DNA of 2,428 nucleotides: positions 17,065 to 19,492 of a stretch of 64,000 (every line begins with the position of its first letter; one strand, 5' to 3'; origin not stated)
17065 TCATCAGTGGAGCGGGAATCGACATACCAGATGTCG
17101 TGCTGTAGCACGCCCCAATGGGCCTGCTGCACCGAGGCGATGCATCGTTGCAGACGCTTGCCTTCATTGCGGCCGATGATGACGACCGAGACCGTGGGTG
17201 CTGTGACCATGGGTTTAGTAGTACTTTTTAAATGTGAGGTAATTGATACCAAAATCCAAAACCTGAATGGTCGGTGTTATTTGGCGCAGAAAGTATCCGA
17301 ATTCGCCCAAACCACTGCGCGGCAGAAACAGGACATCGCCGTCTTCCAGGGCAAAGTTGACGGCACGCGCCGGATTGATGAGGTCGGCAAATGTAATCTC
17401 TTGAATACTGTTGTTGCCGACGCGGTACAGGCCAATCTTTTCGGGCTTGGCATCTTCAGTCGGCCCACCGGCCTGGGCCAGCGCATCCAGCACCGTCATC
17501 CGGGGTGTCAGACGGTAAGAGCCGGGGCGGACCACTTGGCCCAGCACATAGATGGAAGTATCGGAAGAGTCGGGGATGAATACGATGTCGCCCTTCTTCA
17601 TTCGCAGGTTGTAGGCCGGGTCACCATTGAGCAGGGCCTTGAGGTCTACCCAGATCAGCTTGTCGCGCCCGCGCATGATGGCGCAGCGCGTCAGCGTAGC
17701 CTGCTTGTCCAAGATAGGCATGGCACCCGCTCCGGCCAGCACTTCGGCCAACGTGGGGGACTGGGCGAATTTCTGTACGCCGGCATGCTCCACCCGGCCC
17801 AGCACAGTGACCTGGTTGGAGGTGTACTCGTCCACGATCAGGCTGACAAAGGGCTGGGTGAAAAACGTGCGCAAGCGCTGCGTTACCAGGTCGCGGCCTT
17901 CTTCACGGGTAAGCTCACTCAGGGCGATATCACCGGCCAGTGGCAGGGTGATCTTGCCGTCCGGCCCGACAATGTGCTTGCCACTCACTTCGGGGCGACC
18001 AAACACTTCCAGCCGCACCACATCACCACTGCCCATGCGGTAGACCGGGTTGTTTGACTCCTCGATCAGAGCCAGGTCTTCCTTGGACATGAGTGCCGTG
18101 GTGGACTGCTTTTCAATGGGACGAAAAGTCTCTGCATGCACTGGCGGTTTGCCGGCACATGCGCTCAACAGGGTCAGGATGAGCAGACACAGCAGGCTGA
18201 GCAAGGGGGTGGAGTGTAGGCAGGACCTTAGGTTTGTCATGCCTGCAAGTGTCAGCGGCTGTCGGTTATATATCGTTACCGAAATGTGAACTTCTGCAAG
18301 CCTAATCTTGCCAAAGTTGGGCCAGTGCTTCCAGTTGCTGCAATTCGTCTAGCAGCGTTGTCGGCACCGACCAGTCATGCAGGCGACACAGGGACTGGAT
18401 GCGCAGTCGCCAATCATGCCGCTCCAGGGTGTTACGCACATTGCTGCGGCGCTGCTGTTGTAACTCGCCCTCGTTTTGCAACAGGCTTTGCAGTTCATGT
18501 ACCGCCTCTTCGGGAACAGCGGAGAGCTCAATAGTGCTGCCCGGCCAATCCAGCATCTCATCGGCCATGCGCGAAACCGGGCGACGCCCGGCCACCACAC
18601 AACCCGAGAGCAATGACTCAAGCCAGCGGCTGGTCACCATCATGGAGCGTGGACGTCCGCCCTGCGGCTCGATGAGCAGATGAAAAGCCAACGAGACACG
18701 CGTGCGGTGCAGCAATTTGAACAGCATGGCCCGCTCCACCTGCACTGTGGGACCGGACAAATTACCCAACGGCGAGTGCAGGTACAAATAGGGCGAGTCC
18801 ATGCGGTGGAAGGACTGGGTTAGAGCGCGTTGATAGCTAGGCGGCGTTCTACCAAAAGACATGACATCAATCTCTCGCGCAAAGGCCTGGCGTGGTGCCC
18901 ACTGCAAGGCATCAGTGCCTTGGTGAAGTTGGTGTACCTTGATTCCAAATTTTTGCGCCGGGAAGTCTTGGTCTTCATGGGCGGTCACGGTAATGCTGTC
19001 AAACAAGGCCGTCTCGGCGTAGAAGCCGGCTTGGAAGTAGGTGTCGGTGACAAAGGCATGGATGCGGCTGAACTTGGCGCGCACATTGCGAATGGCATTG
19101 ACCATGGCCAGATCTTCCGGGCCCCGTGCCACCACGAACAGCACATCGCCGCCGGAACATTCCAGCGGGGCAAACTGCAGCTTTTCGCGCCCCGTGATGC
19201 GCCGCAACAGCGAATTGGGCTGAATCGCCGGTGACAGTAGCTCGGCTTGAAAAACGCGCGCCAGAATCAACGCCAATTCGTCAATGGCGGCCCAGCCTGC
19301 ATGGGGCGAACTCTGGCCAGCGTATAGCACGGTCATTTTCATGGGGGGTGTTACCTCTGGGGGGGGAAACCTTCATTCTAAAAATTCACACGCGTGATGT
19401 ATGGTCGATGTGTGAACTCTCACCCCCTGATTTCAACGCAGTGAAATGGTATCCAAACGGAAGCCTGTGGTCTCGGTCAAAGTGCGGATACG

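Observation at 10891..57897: Dispersed 45-50 bp palindromic repeat family (invariant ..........): 8 copies, most inside intact genes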

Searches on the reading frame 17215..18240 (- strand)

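Call 86: search_protein_families(library=pfam, proteins=[window:17215-18240:-], max_evalue=0.00001)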
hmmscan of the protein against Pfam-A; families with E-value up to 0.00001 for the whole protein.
window:17215-18240:- (341 aa): 3 families
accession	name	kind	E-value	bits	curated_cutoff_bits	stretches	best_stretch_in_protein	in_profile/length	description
PF10531.15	SLBB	-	6.3e-20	71.2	27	1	230-279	2-52/55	SLBB domain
PF02563.21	Poly_export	-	1.2e-17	64.2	28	1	63-136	3-76/77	Polysaccharide biosynthesis/export protein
PF22461.2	SLBB_2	-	1.9e-17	63.5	27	1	230-305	3-78/79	SLBB domain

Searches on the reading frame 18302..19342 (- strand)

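Call 86: search_protein_families(library=pfam, proteins=[window:18302-19342:-], max_evalue=0.00001)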
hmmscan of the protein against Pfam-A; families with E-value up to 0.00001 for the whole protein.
window:18302-19342:- (346 aa): 1 family
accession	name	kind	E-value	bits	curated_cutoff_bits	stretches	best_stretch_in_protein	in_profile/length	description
PF13524.12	Glyco_trans_1_2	-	1e-09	38.9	25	1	202-319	35-143/144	Glycosyl transferase-like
